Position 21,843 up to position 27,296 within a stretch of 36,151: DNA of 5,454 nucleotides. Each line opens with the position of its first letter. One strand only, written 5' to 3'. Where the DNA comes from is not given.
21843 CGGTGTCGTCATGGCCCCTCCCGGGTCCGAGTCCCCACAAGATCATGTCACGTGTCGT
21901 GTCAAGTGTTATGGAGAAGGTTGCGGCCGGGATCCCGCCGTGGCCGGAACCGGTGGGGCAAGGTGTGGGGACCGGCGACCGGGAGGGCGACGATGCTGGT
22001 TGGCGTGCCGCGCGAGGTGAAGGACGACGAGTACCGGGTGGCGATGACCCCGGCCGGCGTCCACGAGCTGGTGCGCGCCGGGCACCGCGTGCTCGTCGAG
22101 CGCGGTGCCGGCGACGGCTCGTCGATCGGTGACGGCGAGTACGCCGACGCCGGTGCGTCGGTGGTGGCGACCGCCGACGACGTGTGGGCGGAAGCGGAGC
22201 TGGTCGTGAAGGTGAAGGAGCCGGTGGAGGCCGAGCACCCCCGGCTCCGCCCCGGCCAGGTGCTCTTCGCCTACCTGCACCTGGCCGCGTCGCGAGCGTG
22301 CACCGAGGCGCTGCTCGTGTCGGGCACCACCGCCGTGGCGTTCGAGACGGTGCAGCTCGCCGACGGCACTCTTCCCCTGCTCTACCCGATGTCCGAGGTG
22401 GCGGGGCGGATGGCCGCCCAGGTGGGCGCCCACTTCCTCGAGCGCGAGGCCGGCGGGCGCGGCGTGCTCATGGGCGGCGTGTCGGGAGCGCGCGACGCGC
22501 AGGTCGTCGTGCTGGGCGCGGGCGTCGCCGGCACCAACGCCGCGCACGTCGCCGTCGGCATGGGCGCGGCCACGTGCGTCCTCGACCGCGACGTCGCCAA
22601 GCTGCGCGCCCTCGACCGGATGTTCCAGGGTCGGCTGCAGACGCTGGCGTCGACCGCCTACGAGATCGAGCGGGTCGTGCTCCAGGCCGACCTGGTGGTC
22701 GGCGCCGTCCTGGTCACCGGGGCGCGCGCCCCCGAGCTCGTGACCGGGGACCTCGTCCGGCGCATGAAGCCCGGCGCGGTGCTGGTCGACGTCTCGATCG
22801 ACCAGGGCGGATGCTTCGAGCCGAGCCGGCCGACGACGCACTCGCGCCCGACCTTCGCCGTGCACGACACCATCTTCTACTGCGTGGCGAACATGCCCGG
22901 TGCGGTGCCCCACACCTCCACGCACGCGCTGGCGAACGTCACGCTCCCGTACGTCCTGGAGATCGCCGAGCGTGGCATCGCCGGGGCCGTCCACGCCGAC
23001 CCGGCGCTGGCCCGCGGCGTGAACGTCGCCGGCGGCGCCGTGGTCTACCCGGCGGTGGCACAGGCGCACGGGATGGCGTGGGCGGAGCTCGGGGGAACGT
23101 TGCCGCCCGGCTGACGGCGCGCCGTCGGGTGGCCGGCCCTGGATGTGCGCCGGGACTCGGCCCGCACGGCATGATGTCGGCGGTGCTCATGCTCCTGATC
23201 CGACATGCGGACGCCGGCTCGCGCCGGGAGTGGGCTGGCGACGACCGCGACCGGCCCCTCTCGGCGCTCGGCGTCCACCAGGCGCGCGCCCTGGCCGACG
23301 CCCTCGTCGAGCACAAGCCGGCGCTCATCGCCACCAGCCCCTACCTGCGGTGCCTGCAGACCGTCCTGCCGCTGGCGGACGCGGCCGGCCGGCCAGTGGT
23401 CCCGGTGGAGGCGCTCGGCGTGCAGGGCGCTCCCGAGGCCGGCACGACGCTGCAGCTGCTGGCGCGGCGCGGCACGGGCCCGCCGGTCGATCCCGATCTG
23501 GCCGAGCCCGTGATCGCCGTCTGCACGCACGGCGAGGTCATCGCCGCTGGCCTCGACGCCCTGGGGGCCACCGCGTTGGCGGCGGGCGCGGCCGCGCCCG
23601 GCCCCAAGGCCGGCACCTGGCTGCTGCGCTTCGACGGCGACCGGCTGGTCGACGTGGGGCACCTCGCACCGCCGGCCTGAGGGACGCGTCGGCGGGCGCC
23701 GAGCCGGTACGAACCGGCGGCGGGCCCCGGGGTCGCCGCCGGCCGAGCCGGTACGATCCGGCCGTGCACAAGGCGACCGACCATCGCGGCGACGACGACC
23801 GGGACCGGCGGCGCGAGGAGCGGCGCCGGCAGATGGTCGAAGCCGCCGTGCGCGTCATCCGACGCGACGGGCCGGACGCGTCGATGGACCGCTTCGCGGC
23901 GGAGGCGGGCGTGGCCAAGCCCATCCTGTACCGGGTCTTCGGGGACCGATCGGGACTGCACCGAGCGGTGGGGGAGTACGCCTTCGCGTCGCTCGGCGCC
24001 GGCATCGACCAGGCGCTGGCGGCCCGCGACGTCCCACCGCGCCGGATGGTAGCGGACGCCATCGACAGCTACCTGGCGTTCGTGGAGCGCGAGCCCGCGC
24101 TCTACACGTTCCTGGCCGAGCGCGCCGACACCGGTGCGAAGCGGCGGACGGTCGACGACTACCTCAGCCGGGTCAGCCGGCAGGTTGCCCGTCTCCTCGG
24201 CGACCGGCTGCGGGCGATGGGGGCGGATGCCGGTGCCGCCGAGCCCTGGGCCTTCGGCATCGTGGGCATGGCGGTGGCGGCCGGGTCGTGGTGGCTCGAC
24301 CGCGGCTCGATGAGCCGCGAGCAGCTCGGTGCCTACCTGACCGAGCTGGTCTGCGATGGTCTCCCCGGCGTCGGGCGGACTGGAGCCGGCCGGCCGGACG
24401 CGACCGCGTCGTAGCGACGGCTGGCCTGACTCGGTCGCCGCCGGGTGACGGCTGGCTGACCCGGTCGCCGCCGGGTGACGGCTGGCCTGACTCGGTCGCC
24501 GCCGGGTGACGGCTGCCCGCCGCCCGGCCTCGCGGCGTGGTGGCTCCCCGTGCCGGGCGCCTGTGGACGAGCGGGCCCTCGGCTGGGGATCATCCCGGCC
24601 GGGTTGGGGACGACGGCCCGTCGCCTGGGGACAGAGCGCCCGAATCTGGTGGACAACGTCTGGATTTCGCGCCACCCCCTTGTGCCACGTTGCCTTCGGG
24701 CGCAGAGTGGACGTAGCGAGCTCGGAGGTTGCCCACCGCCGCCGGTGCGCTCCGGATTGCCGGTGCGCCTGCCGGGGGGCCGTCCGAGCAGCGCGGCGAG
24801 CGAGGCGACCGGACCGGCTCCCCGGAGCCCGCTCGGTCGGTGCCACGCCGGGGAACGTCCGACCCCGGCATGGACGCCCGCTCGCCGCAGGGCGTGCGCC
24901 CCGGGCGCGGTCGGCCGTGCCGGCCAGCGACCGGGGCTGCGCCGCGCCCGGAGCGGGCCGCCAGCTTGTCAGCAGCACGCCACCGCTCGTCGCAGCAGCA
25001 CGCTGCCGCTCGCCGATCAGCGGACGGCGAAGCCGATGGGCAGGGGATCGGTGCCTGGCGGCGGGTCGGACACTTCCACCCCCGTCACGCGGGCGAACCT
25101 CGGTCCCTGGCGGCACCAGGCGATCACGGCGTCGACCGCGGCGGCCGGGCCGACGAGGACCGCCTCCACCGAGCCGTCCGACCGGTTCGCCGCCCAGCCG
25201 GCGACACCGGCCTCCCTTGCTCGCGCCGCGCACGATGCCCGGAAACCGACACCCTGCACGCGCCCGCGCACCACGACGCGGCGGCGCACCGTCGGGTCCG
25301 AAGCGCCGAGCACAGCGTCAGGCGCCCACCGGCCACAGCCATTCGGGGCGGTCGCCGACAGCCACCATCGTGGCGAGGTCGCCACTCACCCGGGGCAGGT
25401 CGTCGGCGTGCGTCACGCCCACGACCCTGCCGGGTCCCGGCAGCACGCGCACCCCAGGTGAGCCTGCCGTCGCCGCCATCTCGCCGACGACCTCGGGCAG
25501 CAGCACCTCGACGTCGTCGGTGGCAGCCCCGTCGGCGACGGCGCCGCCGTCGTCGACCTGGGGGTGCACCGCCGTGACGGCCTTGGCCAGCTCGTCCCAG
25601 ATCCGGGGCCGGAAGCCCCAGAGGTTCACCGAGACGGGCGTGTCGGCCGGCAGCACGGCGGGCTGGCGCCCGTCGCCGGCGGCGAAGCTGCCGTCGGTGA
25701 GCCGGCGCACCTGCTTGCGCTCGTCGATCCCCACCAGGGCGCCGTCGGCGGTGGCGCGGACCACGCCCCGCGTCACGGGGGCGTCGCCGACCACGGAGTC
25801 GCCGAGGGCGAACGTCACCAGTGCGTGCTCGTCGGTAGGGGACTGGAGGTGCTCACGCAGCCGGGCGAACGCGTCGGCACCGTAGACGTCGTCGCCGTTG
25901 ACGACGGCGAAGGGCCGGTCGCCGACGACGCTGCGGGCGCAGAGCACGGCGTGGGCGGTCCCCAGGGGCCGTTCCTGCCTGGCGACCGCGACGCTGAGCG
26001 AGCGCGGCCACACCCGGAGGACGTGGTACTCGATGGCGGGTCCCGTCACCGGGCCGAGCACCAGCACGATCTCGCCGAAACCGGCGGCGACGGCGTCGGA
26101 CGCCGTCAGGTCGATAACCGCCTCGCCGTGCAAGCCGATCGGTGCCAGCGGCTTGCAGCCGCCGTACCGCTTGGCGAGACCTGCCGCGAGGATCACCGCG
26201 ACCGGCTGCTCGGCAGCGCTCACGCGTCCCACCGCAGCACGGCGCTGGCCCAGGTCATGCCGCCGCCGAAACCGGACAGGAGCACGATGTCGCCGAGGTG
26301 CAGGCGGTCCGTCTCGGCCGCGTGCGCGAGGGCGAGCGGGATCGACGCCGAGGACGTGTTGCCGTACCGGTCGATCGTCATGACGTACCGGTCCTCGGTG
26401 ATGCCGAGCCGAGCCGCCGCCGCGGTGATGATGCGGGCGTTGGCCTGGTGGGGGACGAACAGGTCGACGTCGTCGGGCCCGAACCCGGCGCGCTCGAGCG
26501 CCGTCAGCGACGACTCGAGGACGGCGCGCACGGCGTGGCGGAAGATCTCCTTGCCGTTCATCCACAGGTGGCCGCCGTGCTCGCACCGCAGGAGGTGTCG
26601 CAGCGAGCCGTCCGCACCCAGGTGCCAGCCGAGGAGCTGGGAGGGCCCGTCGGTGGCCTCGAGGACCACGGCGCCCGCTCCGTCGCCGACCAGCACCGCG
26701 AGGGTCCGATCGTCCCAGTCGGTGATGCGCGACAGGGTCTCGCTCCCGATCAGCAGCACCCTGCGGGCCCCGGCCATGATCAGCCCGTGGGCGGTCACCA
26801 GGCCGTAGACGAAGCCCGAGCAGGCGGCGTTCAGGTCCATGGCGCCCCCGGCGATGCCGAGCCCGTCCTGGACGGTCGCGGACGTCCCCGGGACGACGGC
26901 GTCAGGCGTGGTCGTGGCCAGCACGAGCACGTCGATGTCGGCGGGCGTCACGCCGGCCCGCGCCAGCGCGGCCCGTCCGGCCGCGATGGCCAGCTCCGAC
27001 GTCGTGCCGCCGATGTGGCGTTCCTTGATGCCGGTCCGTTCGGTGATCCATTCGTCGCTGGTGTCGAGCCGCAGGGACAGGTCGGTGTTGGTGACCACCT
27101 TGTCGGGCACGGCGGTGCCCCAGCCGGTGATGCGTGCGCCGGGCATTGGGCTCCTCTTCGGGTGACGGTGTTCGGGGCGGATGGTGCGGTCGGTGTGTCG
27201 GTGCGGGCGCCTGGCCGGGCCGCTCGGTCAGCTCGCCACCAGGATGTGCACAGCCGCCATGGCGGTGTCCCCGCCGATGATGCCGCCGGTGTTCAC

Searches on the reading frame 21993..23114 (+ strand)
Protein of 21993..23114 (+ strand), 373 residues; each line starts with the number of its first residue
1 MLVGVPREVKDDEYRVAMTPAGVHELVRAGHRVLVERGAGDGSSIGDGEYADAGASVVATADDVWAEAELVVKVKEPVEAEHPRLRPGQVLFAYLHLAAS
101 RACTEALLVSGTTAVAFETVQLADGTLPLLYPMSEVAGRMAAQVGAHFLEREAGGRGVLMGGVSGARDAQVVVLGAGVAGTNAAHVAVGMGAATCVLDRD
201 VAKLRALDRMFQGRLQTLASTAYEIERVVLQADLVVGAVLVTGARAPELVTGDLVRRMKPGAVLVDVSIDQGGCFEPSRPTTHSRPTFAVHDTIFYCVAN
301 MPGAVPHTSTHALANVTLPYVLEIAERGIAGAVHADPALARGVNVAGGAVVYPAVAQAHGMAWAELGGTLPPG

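Call 9: search_protein_families(library=pfam, proteins=[window:21993-23114:+], max_evalue=0.001)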
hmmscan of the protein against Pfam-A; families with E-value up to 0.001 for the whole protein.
window:21993-23114:+ (373 aa): 5 families
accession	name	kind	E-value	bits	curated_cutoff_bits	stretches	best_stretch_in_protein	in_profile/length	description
PF01262.27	AlaDh_PNT_C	-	1.3e-76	257.2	23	1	141-352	1-213/214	Alanine dehydrogenase/PNT, C-terminal domain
PF05222.21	AlaDh_PNT_N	-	8.8e-47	159.2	30.4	1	4-137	1-136/136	Alanine dehydrogenase/PNT, N-terminal domain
PF02826.25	2-Hacid_dh_C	-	7.2e-05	22.7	25.1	1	167-268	35-127/178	D-isomer specific 2-hydroxyacid dehydrogenase, NAD binding domain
PF01488.26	Shikimate_DH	-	9.9e-05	22.9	24.3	1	166-268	10-112/138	Shikimate / quinate 5-dehydrogenase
PF03446.21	NAD_binding_2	-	0.00011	22.7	21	1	171-268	2-93/161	NAD binding domain of 6-phosphogluconate dehydrogenase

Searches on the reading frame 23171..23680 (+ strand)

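Call 9: search_protein_families(library=pfam, proteins=[window:23171-23680:+], max_evalue=0.001)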
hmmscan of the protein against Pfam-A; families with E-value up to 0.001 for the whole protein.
window:23171-23680:+ (169 aa): 1 family
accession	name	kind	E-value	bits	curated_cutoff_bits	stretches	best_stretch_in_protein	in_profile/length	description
PF00300.27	His_Phos_1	-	1.5e-15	57.8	21.7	1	8-82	2-77/194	Histidine phosphatase superfamily (branch 1)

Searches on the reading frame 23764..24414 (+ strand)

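Call 9: search_protein_families(library=pfam, proteins=[window:23764-24414:+], max_evalue=0.001)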
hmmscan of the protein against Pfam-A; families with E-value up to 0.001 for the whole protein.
window:23764-24414:+ (216 aa): 5 families
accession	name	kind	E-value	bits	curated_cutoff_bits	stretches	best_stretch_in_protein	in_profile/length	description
PF19344.4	TetR_C_32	-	2.5e-17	63.7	27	1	90-201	10-128/139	Tetracyclin repressor-like, C-terminal domain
PF00440.29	TetR_N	-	2.8e-07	30.6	24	1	25-69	2-47/47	Bacterial regulatory proteins, tetR family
PF21943.1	TetR_C_46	-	2.2e-06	28.3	27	1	92-196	1-106/109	Tetracyclin repressor-like, C-terminal domain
PF17932.6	TetR_C_24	-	1.7e-05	25.5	26.4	1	99-200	11-114/114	Tetracyclin repressor-like, C-terminal domain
PF17918.6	TetR_C_15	-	0.00089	20.3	26.8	0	91-187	1-95/108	Tetracyclin repressor-like, C-terminal domain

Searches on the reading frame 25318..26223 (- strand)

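Call 9: search_protein_families(library=pfam, proteins=[window:25318-26223:-], max_evalue=0.001)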
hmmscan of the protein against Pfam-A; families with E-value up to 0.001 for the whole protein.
window:25318-26223:- (301 aa): 2 families
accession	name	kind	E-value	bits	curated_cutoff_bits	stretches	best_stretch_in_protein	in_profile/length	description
PF12804.13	NTP_transf_3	-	4.8e-11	43.5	27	1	9-136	1-121/160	MobA-like NTP transferase domain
PF00483.29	NTP_transferase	-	6.4e-10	39.5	21.2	1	9-164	2-158/245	Nucleotidyl transferase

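Call 97: search_protein_families(library=ncbifam, proteins=[window:25318-26223:-], max_evalue=0.00001)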
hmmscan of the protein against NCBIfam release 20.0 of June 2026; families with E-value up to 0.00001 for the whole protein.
window:25318-26223:- (301 aa): 10 families
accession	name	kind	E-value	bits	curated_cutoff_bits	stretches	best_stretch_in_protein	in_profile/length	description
TIGR03992.1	Arch_glmU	subfamily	1.8e-09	37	292.1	1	9-170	3-153/393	bifunctional sugar-1-phosphate nucleotidylyltransferase/acetyltransferase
TIGR01208.1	rmlA_long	equivalog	3e-09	36.3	320.25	1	9-131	2-127/353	glucose-1-phosphate thymidylyltransferase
TIGR01105.1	galF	equivalog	9.6e-09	34.8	659.2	1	71-125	92-146/297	GalU regulator GalF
NF007516.0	PRK10122.1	equivalog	2e-08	33.8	534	1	70-125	91-146/297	UTP--glucose-1-phosphate uridylyltransferase GalF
NF041313.1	UDPGP_AglF_Halo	equivalog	7e-08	32.2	400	1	9-169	3-158/234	UTP--glucose-1-phosphate uridylyltransferase AglF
TIGR01099.1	galU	equivalog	2.2e-07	30.7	326.8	1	76-117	94-135/261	UTP--glucose-1-phosphate uridylyltransferase GalU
NF010933.0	PRK14353.1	equivalog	4.9e-07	28.7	505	1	6-130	5-128/453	bifunctional UDP-N-acetylglucosamine diphosphorylase/glucosamine-1-phosphate N-acetyltransferase GlmU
NF010935.0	PRK14355.1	equivalog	4.1e-06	25.7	718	1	8-170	5-159/459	bifunctional UDP-N-acetylglucosamine diphosphorylase/glucosamine-1-phosphate N-acetyltransferase GlmU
NF009928.0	PRK13389.1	equivalog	5e-06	25.9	548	0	70-112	96-138/302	UTP--glucose-1-phosphate uridylyltransferase GalU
NF045665.1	NTPtran_DVU1551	equivalog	5.6e-06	25.6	315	1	8-57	2-49/359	DVU_1551 family NTP transferase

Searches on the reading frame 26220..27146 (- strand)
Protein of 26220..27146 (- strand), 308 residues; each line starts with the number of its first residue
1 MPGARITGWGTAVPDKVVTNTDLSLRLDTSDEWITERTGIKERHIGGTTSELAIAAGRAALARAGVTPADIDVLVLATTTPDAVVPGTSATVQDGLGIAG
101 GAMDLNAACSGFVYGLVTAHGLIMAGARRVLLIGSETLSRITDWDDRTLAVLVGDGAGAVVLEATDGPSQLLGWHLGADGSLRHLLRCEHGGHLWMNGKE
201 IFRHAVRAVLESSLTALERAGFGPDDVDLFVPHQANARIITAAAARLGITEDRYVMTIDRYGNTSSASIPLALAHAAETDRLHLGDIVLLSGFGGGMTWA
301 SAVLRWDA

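Call 6: search_protein_families(library=pfam, proteins=[window:26220-27146:-], max_evalue=0.01)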
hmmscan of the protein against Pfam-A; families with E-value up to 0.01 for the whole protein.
window:26220-27146:- (308 aa): 4 families
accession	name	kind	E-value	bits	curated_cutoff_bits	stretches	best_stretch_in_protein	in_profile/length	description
PF08541.16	ACP_syn_III_C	-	5.2e-39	132.7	26.6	1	217-306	1-90/90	3-Oxoacyl-[acyl-carrier-protein (ACP)] synthase III C terminal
PF08545.16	ACP_syn_III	-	5.7e-29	100.3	24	1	103-180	1-80/80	3-Oxoacyl-[acyl-carrier-protein (ACP)] synthase III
PF22691.2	Thiolase_C_1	-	1.9e-06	28.1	28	0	49-76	16-43/144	Thiolase C-terminal domain-like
PF00108.29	Thiolase_N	-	5.8e-06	26.3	26.4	1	48-142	22-119/260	Thiolase, N-terminal domain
